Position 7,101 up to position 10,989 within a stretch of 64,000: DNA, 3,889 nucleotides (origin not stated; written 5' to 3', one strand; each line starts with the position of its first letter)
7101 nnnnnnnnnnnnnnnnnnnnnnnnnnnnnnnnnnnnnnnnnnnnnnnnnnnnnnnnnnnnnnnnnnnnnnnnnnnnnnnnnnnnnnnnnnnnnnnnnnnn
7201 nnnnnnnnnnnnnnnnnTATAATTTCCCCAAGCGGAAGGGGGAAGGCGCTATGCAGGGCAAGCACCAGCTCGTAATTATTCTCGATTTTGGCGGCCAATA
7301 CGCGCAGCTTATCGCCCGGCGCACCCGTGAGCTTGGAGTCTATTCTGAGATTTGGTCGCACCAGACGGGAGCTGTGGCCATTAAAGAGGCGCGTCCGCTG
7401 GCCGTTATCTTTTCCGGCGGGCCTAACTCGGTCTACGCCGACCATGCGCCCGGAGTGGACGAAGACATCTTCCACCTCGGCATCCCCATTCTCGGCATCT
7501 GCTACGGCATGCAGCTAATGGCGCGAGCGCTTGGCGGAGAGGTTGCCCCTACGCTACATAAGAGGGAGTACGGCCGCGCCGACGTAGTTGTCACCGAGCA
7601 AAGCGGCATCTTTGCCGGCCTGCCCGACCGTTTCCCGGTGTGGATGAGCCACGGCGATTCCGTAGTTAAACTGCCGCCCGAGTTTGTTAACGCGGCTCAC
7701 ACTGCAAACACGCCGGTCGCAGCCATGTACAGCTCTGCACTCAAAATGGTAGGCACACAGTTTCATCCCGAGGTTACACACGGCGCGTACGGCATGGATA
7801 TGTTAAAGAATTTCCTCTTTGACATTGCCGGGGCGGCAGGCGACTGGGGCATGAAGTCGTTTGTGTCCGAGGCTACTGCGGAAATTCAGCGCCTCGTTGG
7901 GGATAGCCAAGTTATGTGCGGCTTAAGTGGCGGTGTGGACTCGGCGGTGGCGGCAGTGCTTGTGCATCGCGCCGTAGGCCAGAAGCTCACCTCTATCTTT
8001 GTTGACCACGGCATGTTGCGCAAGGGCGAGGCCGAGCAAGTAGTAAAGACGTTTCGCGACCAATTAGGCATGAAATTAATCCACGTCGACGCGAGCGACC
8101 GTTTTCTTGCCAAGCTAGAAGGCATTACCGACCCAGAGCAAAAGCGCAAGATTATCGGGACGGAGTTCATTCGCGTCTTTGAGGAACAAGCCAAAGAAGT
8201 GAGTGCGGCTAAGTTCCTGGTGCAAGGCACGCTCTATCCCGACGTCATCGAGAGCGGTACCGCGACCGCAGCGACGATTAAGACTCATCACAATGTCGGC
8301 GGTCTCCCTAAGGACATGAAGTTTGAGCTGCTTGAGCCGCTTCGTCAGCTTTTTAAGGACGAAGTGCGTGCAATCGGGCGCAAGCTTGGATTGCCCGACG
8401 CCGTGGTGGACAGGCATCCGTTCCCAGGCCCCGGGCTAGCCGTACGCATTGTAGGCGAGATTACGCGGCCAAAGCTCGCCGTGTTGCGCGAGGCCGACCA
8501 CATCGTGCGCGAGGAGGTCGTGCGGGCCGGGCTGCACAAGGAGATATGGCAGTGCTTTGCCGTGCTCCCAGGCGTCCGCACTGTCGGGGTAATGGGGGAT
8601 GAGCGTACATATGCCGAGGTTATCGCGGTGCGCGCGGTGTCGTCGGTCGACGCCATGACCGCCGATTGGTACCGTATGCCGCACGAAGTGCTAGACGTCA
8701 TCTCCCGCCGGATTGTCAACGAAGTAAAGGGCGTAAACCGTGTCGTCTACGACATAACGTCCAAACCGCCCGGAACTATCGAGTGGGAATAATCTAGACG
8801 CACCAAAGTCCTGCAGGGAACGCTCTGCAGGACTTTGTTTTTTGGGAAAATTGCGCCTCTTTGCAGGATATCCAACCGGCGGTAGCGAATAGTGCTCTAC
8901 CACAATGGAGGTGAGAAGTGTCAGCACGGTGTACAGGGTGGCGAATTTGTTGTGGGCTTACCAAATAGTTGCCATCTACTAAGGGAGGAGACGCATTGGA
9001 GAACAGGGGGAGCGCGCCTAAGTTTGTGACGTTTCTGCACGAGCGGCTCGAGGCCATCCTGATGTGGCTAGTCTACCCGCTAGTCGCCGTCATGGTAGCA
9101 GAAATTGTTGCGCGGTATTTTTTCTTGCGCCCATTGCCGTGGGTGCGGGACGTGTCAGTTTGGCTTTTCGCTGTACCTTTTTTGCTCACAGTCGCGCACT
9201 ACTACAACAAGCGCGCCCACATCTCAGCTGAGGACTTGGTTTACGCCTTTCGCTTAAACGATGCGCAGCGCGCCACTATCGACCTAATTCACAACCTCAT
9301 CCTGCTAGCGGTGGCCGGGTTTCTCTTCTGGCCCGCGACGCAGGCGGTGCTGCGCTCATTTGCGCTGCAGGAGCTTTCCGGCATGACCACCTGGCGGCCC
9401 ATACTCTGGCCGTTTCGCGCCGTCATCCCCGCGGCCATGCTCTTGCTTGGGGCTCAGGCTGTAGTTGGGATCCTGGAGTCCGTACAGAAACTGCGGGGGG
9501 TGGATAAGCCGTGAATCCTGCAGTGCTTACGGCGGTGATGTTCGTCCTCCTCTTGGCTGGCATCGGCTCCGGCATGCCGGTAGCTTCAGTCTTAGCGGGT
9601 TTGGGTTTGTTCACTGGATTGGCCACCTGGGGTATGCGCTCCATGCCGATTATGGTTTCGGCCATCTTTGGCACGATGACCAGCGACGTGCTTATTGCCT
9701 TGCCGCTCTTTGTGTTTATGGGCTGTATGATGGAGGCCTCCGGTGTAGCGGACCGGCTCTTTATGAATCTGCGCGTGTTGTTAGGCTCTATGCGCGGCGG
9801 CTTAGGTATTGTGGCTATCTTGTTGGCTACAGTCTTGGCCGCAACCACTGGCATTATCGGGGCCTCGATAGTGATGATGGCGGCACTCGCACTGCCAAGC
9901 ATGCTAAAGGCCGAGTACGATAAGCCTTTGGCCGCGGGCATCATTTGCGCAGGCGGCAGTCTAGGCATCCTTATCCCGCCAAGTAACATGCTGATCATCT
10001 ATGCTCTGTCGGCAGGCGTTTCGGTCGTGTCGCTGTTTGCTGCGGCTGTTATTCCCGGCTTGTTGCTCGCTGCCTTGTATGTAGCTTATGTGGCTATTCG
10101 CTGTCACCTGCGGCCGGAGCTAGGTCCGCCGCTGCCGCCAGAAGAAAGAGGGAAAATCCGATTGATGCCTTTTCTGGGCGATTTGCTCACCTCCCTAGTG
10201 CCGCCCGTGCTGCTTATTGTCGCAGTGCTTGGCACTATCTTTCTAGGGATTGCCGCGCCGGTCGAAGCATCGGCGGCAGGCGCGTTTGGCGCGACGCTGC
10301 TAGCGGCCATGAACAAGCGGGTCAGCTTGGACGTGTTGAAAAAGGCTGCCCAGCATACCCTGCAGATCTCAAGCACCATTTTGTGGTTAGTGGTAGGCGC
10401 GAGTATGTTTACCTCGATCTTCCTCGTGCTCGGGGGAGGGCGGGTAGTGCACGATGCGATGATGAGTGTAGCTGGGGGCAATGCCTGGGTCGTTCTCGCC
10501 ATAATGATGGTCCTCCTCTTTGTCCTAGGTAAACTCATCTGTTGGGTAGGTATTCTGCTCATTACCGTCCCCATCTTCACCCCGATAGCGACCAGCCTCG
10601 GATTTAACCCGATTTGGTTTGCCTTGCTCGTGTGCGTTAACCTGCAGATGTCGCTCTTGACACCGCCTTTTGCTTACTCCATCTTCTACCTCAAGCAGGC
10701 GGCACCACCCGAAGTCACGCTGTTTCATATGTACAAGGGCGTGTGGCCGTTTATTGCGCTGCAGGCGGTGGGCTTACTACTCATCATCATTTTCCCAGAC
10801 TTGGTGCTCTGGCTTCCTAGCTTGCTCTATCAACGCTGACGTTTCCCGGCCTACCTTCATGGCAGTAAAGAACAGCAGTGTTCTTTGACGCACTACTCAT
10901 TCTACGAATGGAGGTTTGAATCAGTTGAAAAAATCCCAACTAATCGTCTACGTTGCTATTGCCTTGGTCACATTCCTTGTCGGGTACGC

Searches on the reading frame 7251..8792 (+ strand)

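Call 76: search_protein_families(library=pfam, proteins=[window:7251-8792:+], max_evalue=0.00001)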
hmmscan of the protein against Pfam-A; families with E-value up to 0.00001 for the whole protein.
window:7251-8792:+ (513 aa): 4 families
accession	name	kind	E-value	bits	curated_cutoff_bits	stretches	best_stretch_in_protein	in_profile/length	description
PF00958.27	GMP_synt_C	-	4.4e-45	152.1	27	1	421-512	1-92/92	GMP synthase C terminal domain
PF00117.34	GATase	-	7.7e-44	150.1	22.8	1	10-191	2-189/190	Glutamine amidotransferase class-I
PF07722.19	Peptidase_C26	-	6.5e-12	46.1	20.5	1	74-174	102-219/219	Peptidase C26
PF02540.23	NAD_synthase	-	1.1e-10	41.6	21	1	217-390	17-177/242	NAD synthase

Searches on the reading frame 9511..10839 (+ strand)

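Call 76: search_protein_families(library=pfam, proteins=[window:9511-10839:+], max_evalue=0.00001)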
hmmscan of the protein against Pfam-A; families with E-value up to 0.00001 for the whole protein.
window:9511-10839:+ (442 aa): 1 family
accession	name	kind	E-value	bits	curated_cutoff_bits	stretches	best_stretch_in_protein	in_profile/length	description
PF06808.19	DctM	-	3.9e-77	260.3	23.8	1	11-430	1-412/413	Tripartite ATP-independent periplasmic transporter, DctM component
